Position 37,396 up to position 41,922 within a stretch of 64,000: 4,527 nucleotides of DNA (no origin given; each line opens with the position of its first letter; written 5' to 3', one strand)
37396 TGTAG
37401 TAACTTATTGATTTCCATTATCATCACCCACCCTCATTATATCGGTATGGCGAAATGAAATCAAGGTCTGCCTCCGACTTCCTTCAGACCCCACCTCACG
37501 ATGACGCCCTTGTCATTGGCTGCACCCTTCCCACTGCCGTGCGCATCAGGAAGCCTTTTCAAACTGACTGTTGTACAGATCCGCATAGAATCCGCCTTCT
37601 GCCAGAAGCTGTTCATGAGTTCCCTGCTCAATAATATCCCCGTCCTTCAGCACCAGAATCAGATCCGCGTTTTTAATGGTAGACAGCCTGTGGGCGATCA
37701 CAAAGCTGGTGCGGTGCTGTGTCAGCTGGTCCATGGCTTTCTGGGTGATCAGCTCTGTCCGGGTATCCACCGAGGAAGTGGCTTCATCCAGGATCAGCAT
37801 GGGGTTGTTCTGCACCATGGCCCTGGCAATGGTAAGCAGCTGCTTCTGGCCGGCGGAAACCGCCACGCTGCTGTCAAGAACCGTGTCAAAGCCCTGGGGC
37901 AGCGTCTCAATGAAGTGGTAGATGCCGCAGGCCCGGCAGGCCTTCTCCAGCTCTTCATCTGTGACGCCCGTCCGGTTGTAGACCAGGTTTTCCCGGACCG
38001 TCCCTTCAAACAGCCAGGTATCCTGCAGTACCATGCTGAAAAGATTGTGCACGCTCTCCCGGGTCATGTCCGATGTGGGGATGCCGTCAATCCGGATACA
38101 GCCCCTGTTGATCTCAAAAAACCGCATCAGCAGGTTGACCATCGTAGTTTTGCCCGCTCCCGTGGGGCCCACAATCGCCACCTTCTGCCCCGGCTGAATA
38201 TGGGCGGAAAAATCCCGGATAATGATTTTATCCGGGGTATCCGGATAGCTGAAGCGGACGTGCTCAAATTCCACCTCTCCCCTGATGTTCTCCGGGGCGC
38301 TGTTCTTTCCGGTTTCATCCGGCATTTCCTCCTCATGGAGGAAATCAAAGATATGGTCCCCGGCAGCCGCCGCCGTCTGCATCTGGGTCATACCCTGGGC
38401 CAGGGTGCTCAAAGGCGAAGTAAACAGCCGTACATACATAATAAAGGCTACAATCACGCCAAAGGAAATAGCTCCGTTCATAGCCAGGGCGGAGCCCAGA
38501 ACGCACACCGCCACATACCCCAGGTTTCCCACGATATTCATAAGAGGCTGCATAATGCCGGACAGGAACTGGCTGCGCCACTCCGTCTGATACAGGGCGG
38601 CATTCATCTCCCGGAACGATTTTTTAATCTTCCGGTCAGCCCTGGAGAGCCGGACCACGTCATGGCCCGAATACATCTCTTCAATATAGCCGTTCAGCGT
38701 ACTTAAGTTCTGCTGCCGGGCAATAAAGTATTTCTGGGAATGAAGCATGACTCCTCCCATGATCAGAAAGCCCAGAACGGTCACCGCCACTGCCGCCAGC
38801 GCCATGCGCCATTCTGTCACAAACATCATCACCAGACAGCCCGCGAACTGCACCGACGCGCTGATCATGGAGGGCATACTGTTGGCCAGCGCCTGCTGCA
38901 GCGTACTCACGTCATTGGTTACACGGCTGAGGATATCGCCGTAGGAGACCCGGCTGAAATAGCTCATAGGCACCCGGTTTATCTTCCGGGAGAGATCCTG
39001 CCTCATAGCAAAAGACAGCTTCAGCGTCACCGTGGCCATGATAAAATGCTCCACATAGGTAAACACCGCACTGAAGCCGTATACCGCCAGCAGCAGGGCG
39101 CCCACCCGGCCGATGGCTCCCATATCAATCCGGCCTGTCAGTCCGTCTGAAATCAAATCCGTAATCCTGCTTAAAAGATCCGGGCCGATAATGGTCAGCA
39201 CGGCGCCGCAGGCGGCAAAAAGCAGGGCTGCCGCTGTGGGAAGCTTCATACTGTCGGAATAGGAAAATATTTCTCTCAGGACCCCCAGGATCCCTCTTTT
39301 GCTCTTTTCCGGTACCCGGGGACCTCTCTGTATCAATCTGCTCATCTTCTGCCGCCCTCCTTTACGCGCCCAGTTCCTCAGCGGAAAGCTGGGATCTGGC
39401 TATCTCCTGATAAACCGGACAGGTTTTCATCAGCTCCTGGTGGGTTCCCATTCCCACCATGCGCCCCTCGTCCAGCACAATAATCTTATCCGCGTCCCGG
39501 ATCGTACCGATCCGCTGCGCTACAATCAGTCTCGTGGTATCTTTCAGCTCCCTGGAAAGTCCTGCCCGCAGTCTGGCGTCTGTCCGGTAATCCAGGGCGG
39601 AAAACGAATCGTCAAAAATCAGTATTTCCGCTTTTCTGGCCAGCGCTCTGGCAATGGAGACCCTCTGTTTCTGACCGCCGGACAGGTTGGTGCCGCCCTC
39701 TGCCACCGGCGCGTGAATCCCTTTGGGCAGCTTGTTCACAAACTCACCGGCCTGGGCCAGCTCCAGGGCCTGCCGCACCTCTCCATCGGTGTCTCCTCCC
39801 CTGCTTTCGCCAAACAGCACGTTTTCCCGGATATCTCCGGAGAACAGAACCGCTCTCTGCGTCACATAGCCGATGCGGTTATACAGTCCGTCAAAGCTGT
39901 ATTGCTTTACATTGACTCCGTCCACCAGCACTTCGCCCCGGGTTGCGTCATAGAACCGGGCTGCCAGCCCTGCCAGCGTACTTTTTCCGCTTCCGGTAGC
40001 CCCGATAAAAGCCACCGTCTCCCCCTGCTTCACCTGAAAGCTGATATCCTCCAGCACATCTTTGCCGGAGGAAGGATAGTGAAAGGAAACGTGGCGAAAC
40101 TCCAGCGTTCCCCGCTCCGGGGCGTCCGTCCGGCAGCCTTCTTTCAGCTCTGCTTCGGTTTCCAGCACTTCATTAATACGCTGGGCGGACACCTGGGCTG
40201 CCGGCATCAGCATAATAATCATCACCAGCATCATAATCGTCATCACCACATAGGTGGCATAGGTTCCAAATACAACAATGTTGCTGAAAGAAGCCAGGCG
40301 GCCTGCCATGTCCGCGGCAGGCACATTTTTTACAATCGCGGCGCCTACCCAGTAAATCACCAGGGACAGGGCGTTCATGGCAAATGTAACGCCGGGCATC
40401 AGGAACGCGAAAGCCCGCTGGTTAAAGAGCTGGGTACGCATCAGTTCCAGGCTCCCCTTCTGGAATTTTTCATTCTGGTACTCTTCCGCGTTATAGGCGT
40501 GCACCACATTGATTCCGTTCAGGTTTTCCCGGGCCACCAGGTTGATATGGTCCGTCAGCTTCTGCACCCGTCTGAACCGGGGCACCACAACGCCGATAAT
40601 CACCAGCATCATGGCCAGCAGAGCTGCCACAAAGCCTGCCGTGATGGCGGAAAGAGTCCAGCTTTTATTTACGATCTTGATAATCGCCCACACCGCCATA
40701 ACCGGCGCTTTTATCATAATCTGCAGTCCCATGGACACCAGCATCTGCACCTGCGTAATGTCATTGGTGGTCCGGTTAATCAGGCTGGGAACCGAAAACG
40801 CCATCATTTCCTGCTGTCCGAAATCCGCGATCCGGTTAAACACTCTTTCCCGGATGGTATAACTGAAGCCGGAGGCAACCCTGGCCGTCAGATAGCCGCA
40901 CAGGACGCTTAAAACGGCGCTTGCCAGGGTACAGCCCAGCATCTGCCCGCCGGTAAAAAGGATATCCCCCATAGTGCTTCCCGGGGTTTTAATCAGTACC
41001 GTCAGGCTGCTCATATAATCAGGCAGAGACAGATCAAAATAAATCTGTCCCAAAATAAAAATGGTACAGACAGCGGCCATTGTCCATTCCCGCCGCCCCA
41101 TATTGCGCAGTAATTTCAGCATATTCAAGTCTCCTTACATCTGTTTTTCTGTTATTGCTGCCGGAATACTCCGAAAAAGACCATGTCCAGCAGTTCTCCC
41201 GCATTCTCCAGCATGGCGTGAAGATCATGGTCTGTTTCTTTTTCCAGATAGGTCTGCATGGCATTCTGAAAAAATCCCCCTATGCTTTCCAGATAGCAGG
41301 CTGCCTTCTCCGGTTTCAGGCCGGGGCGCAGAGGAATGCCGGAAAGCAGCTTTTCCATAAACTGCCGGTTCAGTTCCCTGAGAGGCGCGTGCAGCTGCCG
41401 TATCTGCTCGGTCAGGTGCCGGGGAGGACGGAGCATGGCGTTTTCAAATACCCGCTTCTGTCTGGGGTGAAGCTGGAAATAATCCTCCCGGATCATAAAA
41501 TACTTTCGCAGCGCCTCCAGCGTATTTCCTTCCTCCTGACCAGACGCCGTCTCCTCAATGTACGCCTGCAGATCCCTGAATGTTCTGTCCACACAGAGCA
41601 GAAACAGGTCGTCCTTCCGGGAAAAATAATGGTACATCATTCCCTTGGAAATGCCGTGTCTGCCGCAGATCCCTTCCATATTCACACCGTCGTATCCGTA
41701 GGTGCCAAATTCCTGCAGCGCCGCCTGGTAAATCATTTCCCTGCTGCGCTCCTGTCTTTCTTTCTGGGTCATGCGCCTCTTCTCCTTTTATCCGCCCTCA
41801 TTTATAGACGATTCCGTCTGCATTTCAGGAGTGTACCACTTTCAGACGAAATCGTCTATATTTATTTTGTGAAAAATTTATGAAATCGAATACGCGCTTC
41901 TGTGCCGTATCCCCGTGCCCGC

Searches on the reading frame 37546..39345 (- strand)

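Call 36: search_protein_families(library=pfam, proteins=[window:37546-39345:-], max_evalue=0.00001)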
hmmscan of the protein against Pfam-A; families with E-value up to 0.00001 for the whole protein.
window:37546-39345:- (599 aa): 3 families
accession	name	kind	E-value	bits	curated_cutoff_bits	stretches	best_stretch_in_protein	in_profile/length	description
PF00664.28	ABC_membrane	-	1.8e-47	162.8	28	1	39-312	3-274/274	ABC transporter transmembrane region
PF00005.33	ABC_tran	-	1.5e-26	94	25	1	377-524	2-137/137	ABC transporter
PF02463.25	SMC_N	-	4.8e-06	26.6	40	0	457-564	114-209/220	RecF/RecN/SMC N terminal domain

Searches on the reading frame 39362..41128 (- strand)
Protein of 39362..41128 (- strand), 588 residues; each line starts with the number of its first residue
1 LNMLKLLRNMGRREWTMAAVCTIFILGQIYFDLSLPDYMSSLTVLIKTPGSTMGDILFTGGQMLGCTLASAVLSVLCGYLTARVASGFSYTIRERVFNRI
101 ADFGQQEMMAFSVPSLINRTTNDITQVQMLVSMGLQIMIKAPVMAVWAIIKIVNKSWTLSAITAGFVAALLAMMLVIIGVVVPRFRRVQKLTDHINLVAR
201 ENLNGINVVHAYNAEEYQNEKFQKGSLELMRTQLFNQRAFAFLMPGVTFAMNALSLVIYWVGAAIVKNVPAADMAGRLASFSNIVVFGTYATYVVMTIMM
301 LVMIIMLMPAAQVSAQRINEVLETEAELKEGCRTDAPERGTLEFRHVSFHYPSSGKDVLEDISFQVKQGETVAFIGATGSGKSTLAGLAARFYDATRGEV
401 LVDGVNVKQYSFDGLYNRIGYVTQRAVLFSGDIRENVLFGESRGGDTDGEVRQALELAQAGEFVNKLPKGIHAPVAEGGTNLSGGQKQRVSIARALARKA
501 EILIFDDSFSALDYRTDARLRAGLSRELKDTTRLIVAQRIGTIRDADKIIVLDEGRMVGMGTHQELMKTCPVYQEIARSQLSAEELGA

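Call 36: search_protein_families(library=pfam, proteins=[window:39362-41128:-], max_evalue=0.00001)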
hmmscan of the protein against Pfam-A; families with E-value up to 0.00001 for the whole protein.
window:39362-41128:- (588 aa): 2 families
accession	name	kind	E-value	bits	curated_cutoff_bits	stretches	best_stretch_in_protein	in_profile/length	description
PF00005.33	ABC_tran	-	2.8e-28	99.7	25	1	359-509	1-136/137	ABC transporter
PF00664.28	ABC_membrane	-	1.2e-22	81.4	28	1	51-295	33-271/274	ABC transporter transmembrane region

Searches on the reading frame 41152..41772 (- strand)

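Call 36: search_protein_families(library=pfam, proteins=[window:41152-41772:-], max_evalue=0.00001)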
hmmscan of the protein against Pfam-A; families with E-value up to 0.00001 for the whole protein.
window:41152-41772:- (206 aa): 1 family
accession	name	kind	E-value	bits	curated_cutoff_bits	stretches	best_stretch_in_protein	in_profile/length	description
PF00440.29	TetR_N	-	1.4e-11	44.4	24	1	14-58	1-45/47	Bacterial regulatory proteins, tetR family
